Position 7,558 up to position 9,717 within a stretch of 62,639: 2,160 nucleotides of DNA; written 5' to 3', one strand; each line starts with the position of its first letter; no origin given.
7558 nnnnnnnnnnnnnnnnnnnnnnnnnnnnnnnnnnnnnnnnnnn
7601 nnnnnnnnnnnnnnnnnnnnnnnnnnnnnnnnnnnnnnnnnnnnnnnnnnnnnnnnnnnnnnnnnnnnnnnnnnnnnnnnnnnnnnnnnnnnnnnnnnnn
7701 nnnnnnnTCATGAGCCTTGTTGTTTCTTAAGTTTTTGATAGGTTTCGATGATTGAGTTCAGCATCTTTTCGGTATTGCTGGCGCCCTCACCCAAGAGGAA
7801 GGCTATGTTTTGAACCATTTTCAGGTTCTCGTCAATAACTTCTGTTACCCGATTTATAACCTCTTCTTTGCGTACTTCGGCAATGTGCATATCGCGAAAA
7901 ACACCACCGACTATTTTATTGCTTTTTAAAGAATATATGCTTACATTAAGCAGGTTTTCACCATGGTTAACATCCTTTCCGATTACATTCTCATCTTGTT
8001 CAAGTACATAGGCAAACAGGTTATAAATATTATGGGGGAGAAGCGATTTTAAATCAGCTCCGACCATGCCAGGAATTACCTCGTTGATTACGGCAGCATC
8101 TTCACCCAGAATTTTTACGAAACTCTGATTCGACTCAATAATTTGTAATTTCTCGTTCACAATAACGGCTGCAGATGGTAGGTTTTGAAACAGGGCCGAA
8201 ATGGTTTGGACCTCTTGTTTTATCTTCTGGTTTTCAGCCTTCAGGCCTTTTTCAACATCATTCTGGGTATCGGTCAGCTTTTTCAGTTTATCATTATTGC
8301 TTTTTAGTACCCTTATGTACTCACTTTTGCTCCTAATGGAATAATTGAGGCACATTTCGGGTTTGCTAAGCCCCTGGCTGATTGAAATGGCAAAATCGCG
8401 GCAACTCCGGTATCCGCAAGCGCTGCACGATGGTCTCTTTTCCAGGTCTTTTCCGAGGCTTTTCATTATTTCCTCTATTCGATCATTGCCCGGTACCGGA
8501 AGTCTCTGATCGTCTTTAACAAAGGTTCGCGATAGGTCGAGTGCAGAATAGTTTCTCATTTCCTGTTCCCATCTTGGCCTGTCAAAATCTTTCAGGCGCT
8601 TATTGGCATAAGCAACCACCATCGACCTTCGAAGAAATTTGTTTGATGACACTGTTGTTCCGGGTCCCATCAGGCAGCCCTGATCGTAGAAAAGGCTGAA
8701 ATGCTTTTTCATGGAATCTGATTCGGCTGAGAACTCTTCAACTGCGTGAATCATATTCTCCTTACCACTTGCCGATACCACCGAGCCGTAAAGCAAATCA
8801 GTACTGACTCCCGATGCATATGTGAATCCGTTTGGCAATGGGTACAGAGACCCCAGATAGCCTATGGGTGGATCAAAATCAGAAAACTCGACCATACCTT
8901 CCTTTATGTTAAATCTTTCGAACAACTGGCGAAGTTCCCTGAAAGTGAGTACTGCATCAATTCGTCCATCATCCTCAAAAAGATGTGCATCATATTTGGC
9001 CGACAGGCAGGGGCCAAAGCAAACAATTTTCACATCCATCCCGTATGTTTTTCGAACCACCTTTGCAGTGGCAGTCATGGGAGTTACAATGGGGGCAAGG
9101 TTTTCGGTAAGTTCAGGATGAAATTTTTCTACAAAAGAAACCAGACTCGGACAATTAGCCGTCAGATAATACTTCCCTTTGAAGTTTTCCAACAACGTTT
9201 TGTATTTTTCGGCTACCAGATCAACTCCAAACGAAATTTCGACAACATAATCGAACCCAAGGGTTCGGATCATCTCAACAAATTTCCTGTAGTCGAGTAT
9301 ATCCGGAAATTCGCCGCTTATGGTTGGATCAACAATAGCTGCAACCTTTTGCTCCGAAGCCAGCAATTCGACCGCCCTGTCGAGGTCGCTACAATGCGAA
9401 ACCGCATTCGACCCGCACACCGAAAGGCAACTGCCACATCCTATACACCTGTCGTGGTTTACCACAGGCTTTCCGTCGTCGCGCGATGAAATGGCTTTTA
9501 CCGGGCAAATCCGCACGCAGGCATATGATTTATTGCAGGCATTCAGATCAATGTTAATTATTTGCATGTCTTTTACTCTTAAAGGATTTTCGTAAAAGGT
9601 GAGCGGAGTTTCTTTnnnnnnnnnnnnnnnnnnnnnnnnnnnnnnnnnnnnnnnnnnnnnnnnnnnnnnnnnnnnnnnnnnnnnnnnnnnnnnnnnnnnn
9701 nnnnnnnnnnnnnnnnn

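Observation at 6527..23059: One bifurcating-type [FeFe] hydrogenase flanked by two differently wired sensory hydrogenase paralogues plus Rex, TM1266-like and Rrf2 regulators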

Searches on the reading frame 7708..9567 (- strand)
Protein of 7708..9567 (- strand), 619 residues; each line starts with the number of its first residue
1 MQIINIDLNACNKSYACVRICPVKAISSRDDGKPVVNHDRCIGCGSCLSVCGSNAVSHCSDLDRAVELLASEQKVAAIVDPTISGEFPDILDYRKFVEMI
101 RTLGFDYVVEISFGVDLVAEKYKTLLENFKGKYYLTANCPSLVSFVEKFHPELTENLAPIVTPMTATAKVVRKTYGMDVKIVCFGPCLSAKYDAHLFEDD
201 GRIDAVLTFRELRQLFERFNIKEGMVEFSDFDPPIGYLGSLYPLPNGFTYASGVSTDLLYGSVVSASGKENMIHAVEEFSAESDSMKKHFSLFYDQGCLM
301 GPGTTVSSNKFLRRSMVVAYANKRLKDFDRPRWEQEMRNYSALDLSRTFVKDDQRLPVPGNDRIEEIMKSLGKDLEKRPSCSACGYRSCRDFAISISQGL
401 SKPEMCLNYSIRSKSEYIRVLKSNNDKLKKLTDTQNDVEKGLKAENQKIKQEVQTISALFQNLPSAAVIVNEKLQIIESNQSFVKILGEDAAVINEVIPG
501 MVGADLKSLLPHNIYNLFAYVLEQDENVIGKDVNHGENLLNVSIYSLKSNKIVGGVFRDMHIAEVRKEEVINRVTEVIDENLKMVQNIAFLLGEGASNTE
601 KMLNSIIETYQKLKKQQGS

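Call 3: search_protein_families(library=pfam, proteins=[window:7708-9567:-])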
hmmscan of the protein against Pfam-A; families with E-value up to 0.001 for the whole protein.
window:7708-9567:- (619 aa): 10 families
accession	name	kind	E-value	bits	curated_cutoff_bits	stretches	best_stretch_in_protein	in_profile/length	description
PF02906.19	Fe_hyd_lg_C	-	6e-35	121.5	22.1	1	74-301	2-244/245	Iron only hydrogenase large subunit, C-terminal domain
PF12837.12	Fer4_6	-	4.1e-09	36.4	25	1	33-55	1-23/24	4Fe-4S binding domain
PF13237.11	Fer4_10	-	1.3e-07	31.8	25.5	1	4-51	2-52/53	4Fe-4S dicluster domain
PF25160.1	LdpA_Fe-S-bd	-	2.5e-07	30.8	27.6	1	16-57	8-44/49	LdpA Fe-S cluster-binding domain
PF00037.32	Fer4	-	4.5e-07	29.9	21.1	1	34-56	1-23/24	4Fe-4S binding domain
PF12838.12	Fer4_7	-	1.7e-06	28.9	27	1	11-55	2-52/52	4Fe-4S dicluster domain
PF04060.18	FeS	-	3.7e-06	27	23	1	381-406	6-31/33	Putative Fe-S cluster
PF13187.11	Fer4_9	-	9.8e-06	26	27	1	11-55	2-51/52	4Fe-4S dicluster domain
PF12797.12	Fer4_2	-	1.5e-05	25.1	24.5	1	33-51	2-20/22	4Fe-4S binding domain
PF14697.11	Fer4_21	-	1.6e-05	25.4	35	1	6-52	3-52/59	4Fe-4S dicluster domain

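Call 5: search_protein_families(library=ncbifam, proteins=[window:7708-9567:-])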
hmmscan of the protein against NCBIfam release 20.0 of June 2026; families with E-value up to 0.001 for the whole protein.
window:7708-9567:- (619 aa): 58 families (the best 25 are shown)
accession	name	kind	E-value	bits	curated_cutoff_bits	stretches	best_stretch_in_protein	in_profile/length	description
TIGR04105.1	FeFe_hydrog_B1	subfamily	3.7e-47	161.1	450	1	15-305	164-459/462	monomeric [FeFe] hydrogenase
TIGR02512.1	FeFe_hydrog_A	subfamily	1.7e-25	89.7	405.95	1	4-236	2-270/375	[FeFe] hydrogenase, group A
NF040763.1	FeFe_hydrog_A6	exception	7.4e-23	80.7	765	1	37-237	186-409/571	NADH-dependent [FeFe] hydrogenase, group A6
NF040762.1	Hydr_FeFe_Clost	exception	9.8e-19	67.4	900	1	34-236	182-407/572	ferredoxin hydrogenase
NF045992.1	CircClkLdpA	equivalog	4.9e-09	35.7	450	1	15-79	111-177/360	circadian clock protein LdpA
NF005503.0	PRK07118.1-2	equivalog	6e-09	35.6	252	1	11-66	140-194/292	RnfABCDGE type electron transport complex subunit B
NF045797.1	DsrO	equivalog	8.7e-09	35.1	200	1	9-57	104-151/235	sulfate reduction electron transfer complex DsrMKJOP subunit DsrO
TIGR01944.1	rnfB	subfamily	1.4e-08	34.5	68.7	1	3-59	107-163/190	RnfABCDGE type electron transport complex subunit B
TIGR04041.1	activase_YjjW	hypoth_equivalog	2.6e-08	33.6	250.2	1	9-85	41-116/276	YjjW family glycine radical enzyme activase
NF041836.1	rnfB_Methano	equivalog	3.1e-08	33.4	445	1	11-64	143-196/265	Rnf electron transport complex subunit RnfB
TIGR02700.1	flavo_MJ0208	hypoth_equivalog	3.1e-08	33.2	251.35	1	5-66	144-204/234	dihydromethanopterin reductase (acceptor)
NF005505.0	PRK07118.1-4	equivalog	3.5e-08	33.2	378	1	11-68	143-200/265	Fe-S cluster domain-containing protein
NF058577.1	FdxA_fam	equivalog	6.5e-08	32.7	65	1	10-55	8-52/52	4Fe-4S ferredoxin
NF007202.0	PRK09623.1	equivalog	2e-07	31.3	166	1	6-57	48-99/105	3-methyl-2-oxobutanoate dehydrogenase subunit delta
TIGR02951.1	DMSO_dmsB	equivalog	2.5e-07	30.8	214.1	1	4-60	60-116/161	DMSO/selenate family reductase complex B subunit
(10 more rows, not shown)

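Call 28: find_homologous_proteins(query=window:7708-9567:-, max_evalue=1e-20)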
Query window:7708-9567:- (619 aa): 2491 proteins with E <= 1e-20 among 8000 candidates; the best 120 are listed.
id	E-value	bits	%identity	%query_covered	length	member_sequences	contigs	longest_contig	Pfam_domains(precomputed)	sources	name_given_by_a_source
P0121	0.0e+0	1395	100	100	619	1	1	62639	PF14697.12,PF02906.20,PF12797.13,PF04060.19,PF12837.13,PF00037.33,PF12838.13,PF25160.2,PF13237.12,PF13187.12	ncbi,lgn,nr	ncbi:MAG TPA: [Fe-Fe] hydrogenase large subunit C-terminal domain-containing protein [Bacteroidales 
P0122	0.0e+0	1233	87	100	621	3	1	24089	PF14697.12,PF02906.20,PF12797.13,PF12837.13,PF00037.33,PF12838.13,PF25160.2,PF13237.12,PF13187.12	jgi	-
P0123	0.0e+0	1194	85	100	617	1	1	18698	PF14697.12,PF02906.20,PF04060.19,PF12837.13,PF00037.33,PF12838.13,PF25160.2,PF13237.12,PF13187.12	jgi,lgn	-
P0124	0.0e+0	1130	79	99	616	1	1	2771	PF14697.12,PF02906.20,PF12797.13,PF12837.13,PF00037.33,PF12838.13,PF25160.2,PF13237.12,PF13187.12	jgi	jgi:Fe-S-cluster-containing hydrogenase component 2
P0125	0.0e+0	1128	79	99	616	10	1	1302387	PF14697.12,PF02906.20,PF12797.13,PF12837.13,PF00037.33,PF12838.13,PF25160.2,PF13237.12,PF13187.12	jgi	jgi:Na+-translocating ferredoxin:NAD+ oxidoreductase RNF subunit RnfB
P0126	0.0e+0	1128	79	99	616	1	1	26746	PF14697.12,PF02906.20,PF12797.13,PF12837.13,PF00037.33,PF12838.13,PF25160.2,PF13237.12,PF13187.12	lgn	-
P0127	0.0e+0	1122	79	99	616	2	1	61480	PF14697.12,PF02906.20,PF12797.13,PF04060.19,PF12837.13,PF00037.33,PF12838.13,PF25160.2,PF13237.12,PF13187.12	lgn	-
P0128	0.0e+0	1122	79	99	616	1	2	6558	PF14697.12,PF02906.20,PF12797.13,PF04060.19,PF12837.13,PF00037.33,PF12838.13,PF25160.2,PF13237.12,PF13187.12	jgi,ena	-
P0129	0.0e+0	1115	79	100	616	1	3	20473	PF14697.12,PF02906.20,PF12797.13,PF04060.19,PF12837.13,PF00037.33,PF12838.13,PF25160.2,PF13237.12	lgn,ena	-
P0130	0.0e+0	1114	79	100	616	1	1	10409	PF14697.12,PF02906.20,PF12797.13,PF04060.19,PF12837.13,PF00037.33,PF12838.13,PF25160.2,PF13237.12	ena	-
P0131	0.0e+0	1114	79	100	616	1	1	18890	PF14697.12,PF02906.20,PF12797.13,PF04060.19,PF12837.13,PF00037.33,PF12838.13,PF25160.2,PF13237.12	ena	-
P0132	0.0e+0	1113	79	100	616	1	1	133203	PF14697.12,PF02906.20,PF12797.13,PF04060.19,PF12837.13,PF00037.33,PF12838.13,PF25160.2,PF13237.12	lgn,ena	-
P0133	0.0e+0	1101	78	100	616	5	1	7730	PF14697.12,PF02906.20,PF12797.13,PF04060.19,PF12837.13,PF00037.33,PF12838.13,PF25160.2,PF13237.12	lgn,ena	-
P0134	0.0e+0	1100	77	99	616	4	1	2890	PF14697.12,PF02906.20,PF12797.13,PF12837.13,PF00037.33,PF12838.13,PF25160.2,PF13237.12,PF13187.12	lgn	-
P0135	0.0e+0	1097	78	100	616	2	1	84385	PF02906.20,PF12797.13,PF04060.19,PF12837.13,PF00037.33,PF12838.13,PF25160.2,PF13237.12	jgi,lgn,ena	-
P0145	2.3e-295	999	70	99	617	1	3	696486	PF14697.12,PF02906.20,PF12797.13,PF04060.19,PF12837.13,PF00037.33,PF12838.13,PF25160.2,PF13237.12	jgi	jgi:ferredoxin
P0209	1.0e-269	914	63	100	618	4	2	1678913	PF14697.12,PF02906.20,PF12797.13,PF04060.19,PF12837.13,PF00037.33,PF12838.13,PF25160.2,PF13237.12,PF13187.12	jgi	jgi:Na+-translocating ferredoxin:NAD+ oxidoreductase RNF subunit RnfB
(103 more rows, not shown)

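Call 34: find_encoding_contigs(protein=P0209, flank=10000, max_places=1)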
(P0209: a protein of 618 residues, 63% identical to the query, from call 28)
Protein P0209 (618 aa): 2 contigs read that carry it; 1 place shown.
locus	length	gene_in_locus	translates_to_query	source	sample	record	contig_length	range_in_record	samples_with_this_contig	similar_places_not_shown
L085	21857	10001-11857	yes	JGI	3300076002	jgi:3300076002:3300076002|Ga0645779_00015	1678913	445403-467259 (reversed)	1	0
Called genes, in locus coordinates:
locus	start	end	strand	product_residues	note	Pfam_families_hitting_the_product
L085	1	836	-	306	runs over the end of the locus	PF06574:FAD_syn, PF01467:CTP_transf_like, PF01687:Flavokinase (weak)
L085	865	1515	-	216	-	PF06971:Put_DNA-bind_N, PF01408:GFO_IDH_MocA, PF02629:CoA_binding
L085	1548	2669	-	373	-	PF00072:Response_reg, PF00512:HisKA, PF02518:HATPase_c, PF14501:HATPase_c_5 (faint)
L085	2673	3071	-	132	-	PF00072:Response_reg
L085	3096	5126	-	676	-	PF00037:Fer4 (faint), PF13187:Fer4_9 (weak), PF13237:Fer4_10, PF02906:Fe_hyd_lg_C, PF04060:FeS, PF00512:HisKA, PF02518:HATPase_c, PF14501:HATPase_c_5 (weak)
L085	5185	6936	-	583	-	PF00111:Fer2, PF13510:Fer2_4, PF10588:NADH-G_4Fe-4S_3, PF12838:Fer4_7, PF13237:Fer4_10 (weak), PF22117:Fer4_Nqo3, PF00037:Fer4 (weak), PF02906:Fe_hyd_lg_C, +3 more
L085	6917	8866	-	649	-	PF01512:Complex1_51K, PF10531:SLBB (weak), PF22461:SLBB_2 (weak), PF10589:NADH_4Fe-4S, PF00037:Fer4 (weak), PF13187:Fer4_9 (weak), PF13237:Fer4_10 (weak), PF14697:Fer4_21, +2 more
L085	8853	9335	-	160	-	PF01257:2Fe-2S_thioredx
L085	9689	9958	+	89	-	PF01257:2Fe-2S_thioredx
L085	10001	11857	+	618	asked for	PF12838:Fer4_7, PF13187:Fer4_9 (weak), PF13237:Fer4_10, PF14697:Fer4_21, PF25160:LdpA_Fe-S-bd (weak), PF12837:Fer4_6 (weak), PF02906:Fe_hyd_lg_C, PF04060:FeS (weak), +2 more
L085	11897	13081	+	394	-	PF07228:SpoIIE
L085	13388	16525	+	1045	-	PF08447:PAS_3, PF08448:PAS_4 (weak), PF13426:PAS_9, PF08447:PAS_3, PF13426:PAS_9, PF00512:HisKA, PF02518:HATPase_c, PF00072:Response_reg, +2 more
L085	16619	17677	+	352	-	PF00383:dCMP_cyt_deam_1, PF14437:MafB19-deam (weak), PF01872:RibD_C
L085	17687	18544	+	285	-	PF00892:EamA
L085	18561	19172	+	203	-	PF01205:Impact_N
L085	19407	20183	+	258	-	PF02872:5_nucleotid_C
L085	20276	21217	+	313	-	PF00149:Metallophos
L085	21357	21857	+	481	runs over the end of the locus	PF11638:DnaA_N, PF01695:IstB_IS21, PF00308:Bac_DnaA, PF00004:AAA, PF08299:Bac_DnaA_C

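Call 35: find_encoding_contigs(protein=P0145, flank=10000, max_places=1)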
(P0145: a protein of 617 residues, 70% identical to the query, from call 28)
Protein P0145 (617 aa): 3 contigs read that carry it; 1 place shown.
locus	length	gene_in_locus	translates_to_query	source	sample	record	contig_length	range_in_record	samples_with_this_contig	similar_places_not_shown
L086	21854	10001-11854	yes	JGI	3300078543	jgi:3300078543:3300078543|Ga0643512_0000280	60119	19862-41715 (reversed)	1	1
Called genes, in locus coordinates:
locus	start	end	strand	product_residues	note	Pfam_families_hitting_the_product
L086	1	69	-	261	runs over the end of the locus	PF23023:Anti-Pycsar_Apyc1, PF00753:Lactamase_B, PF12706:Lactamase_B_2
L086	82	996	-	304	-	PF01467:CTP_transf_like (weak), PF06574:FAD_syn, PF01687:Flavokinase (weak)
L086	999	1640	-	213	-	PF06971:Put_DNA-bind_N, PF01408:GFO_IDH_MocA (weak), PF02629:CoA_binding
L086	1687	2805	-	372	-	PF00072:Response_reg, PF00512:HisKA, PF13581:HATPase_c_2 (weak), PF02518:HATPase_c, PF14501:HATPase_c_5 (weak)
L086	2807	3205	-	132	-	PF00072:Response_reg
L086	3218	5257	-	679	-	PF00037:Fer4 (faint), PF13187:Fer4_9 (weak), PF13237:Fer4_10, PF02906:Fe_hyd_lg_C, PF04060:FeS, PF00512:HisKA, PF02518:HATPase_c, PF14501:HATPase_c_5 (weak)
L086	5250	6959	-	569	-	PF00111:Fer2 (weak), PF13510:Fer2_4, PF10588:NADH-G_4Fe-4S_3, PF13237:Fer4_10 (weak), PF22117:Fer4_Nqo3 (weak), PF12838:Fer4_7 (weak), PF00037:Fer4 (weak), PF02906:Fe_hyd_lg_C, +1 more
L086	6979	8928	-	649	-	PF01512:Complex1_51K, PF10589:NADH_4Fe-4S, PF00037:Fer4 (weak), PF12838:Fer4_7 (weak), PF13187:Fer4_9, PF13237:Fer4_10, PF14697:Fer4_21, PF00037:Fer4 (weak), +3 more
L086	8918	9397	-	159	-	PF01257:2Fe-2S_thioredx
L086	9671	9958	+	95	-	PF01257:2Fe-2S_thioredx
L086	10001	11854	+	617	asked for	PF00037:Fer4 (faint), PF12797:Fer4_2 (faint), PF12837:Fer4_6 (faint), PF12838:Fer4_7 (weak), PF13237:Fer4_10, PF14697:Fer4_21 (weak), PF25160:LdpA_Fe-S-bd (faint), PF02906:Fe_hyd_lg_C, +1 more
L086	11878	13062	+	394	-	PF07228:SpoIIE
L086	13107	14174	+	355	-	PF00383:dCMP_cyt_deam_1, PF14437:MafB19-deam (weak), PF01872:RibD_C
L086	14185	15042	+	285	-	PF00892:EamA (faint)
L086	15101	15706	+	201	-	PF01205:Impact_N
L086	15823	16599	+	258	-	PF02872:5_nucleotid_C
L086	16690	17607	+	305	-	PF00149:Metallophos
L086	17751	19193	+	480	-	PF11638:DnaA_N, PF01695:IstB_IS21 (weak), PF00308:Bac_DnaA, PF00004:AAA (weak), PF08299:Bac_DnaA_C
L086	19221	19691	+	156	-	PF01451:LMWPc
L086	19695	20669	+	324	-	PF00291:PALP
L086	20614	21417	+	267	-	PF00590:TP_methylase (weak)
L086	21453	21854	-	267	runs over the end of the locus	PF01790:LGT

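Call 36: predict_structure(alignment_id=A2)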
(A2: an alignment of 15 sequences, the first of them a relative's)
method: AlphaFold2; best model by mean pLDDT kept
length: 619 residues; sequences in the alignment: 15
mean_pLDDT: 49.4   pTM: 0.34
mean pLDDT of the five models: 49.4, 48.7, 46.3, 45.2, 43.9
residues with pLDDT >= 90: 3; 70-90: 99; 50-70: 166; < 50: 351
segments of 3 or more residues with pLDDT < 50: 1-29, 32-58, 82-85, 112-162, 187-189, 228-330, 339-356, 399-402, 405-414, 419-421, 448-460, 490-499, 548-550, 559-610, 615-619
pLDDT, mean of each block of 10 residues (from residue 1): 29 29 41 42 28 35 85 82 52 70 80 41 43 34 34 28 59 79 64 60 76 83 63 36 34 37 30 38 33 24 26 26 38 49 36 46 74 60 59 62 44 44 58 63 49 40 58 72 60 43 66 76 62 56 56 57 28 31 31 31 41 48
secondary structure, 60 per line:
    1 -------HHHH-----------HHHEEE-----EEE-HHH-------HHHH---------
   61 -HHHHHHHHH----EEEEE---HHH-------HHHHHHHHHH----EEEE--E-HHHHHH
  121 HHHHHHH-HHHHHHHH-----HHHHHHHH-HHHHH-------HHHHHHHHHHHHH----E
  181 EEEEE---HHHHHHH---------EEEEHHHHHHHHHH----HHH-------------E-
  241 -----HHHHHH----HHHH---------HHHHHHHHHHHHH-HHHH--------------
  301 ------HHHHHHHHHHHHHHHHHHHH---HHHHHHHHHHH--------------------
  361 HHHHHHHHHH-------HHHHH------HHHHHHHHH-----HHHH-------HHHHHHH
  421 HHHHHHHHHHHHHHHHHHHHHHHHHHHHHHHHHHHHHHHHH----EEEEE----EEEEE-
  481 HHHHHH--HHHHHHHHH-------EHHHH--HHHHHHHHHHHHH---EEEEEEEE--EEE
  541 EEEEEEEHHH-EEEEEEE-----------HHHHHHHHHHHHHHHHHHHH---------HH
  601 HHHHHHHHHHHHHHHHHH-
elements in order (helices of 4 or more, strands of 3 or more residues): H8-11 E26-28 E34-36 H48-51 H62-70 E75-79 H93-102 E107-110 H115-127 H129-136 H142-149 H151-155 H163-175 E180-185 H189-195 E205-208 H209-218 H246-251 H256-259 H269-281 H283-286 H307-326 H330-340 H361-370 H378-382 H389-397 H403-406 H414-461 E466-470 E475-479 H481-486 H489-497 H506-509 H512-524 E528-535 E538-547 E552-558 H570-589 H599-618

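Call 48: find_related_loci(query=A2, collection=metagenome_contigs, flank=10000)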
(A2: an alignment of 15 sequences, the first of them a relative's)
Query A2 (619 aa) in metagenome_contigs; peptide patterns used: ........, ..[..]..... (x = any residue, [..] = any of these).
238 stretches matched a pattern; 146 encode a relative of the query (tblastn E <= 1e-3); the best 80 are kept; 80 distinct loci.
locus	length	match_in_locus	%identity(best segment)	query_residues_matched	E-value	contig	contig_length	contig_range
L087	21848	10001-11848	87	1-616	0e+0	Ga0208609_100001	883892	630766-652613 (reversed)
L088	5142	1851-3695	79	1-615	0e+0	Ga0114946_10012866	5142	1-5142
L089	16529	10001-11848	79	1-616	0e+0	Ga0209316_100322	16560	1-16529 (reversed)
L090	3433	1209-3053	78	1-615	0e+0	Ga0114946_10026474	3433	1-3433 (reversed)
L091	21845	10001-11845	78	1-615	0e+0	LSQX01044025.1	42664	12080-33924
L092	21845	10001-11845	79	1-615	0e+0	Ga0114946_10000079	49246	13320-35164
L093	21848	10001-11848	69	1-615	0e+0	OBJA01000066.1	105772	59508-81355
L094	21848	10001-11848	69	1-615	0e+0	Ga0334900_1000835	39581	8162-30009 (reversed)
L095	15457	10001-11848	69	1-615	0e+0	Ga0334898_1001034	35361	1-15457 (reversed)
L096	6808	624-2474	69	1-616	0e+0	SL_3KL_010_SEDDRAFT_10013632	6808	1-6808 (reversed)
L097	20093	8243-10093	69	1-616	0e+0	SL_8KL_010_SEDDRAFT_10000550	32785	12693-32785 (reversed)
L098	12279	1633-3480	69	1-615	0e+0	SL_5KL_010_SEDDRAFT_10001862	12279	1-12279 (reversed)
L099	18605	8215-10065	69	1-616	0e+0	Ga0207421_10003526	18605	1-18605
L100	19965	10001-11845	68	1-614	0e+0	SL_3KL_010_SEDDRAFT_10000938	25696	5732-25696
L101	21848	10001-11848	69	1-615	0e+0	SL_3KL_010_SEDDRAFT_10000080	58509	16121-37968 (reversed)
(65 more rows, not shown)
